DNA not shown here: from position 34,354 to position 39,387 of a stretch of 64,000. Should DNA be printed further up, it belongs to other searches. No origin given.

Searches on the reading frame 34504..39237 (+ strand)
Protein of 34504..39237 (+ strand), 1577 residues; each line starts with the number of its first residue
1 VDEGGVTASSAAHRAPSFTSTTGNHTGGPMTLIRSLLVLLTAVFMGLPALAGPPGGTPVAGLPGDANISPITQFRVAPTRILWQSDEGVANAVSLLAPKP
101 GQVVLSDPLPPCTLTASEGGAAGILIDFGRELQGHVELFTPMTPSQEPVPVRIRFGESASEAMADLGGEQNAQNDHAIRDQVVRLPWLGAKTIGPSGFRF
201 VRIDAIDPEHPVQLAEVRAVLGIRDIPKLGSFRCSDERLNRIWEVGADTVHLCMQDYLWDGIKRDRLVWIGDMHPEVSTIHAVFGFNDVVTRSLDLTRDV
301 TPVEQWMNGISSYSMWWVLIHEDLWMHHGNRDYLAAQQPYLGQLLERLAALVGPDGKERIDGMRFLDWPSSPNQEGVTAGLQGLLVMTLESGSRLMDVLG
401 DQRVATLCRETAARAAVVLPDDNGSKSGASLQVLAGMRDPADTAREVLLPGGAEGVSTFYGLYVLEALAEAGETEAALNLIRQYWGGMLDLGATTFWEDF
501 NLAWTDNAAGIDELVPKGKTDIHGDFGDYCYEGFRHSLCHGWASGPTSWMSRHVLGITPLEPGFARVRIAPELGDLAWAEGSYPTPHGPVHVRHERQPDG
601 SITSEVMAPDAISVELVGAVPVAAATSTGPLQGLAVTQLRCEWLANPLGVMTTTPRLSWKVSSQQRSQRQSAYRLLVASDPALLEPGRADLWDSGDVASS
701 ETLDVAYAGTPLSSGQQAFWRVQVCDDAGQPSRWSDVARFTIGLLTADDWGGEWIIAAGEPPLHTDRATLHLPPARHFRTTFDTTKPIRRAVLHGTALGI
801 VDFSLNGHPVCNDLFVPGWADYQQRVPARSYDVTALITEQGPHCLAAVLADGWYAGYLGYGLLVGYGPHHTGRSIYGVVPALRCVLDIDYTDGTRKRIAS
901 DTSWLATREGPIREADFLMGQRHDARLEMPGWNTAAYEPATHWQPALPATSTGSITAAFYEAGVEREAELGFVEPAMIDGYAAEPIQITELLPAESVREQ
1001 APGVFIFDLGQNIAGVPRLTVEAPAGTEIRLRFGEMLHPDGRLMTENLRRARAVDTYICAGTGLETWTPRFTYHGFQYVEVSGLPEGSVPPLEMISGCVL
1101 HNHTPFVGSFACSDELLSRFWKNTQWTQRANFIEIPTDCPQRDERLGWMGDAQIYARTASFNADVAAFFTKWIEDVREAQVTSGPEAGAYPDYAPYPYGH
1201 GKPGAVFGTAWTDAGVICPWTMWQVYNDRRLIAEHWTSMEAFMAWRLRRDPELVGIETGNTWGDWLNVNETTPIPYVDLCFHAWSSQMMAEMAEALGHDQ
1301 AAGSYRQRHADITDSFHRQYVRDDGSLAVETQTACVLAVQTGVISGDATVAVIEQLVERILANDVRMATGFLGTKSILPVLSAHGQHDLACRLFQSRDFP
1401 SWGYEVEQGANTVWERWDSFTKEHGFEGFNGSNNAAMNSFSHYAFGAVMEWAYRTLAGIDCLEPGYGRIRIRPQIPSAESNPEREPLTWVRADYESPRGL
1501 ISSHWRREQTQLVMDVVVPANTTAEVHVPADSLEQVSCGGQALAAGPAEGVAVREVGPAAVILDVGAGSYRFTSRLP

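Call 60: search_protein_families(library=pfam, proteins=[window:34504-39237:+], max_evalue=0.00001)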
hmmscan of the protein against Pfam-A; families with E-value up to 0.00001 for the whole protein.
window:34504-39237:+ (1577 aa): 5 families
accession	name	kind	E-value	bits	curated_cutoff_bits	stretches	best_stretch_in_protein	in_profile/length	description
PF17389.8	Bac_rhamnosid6H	-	5.4e-124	414.3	24.5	2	1107-1455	3-338/339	Bacterial alpha-L-rhamnosidase 6 hairpin glycosidase domain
PF08531.16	Bac_rhamnosid_N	-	1.5e-37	129.5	25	1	786-956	1-160/172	Alpha-L-rhamnosidase N-terminal domain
PF05592.18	Bac_rhamnosid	-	2.5e-36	124.1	22.2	1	1000-1101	3-102/102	Bacterial alpha-L-rhamnosidase concanavalin-like domain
PF25788.1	Ig_Rha78A_N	-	3.6e-35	120.8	27.4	1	636-745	1-104/105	Rha78A-like, N-terminal immunoglobulin domain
PF17390.7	Bac_rhamnosid_C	-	2e-32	111.3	22.1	2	1458-1536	1-71/78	Bacterial alpha-L-rhamnosidase C-terminal domain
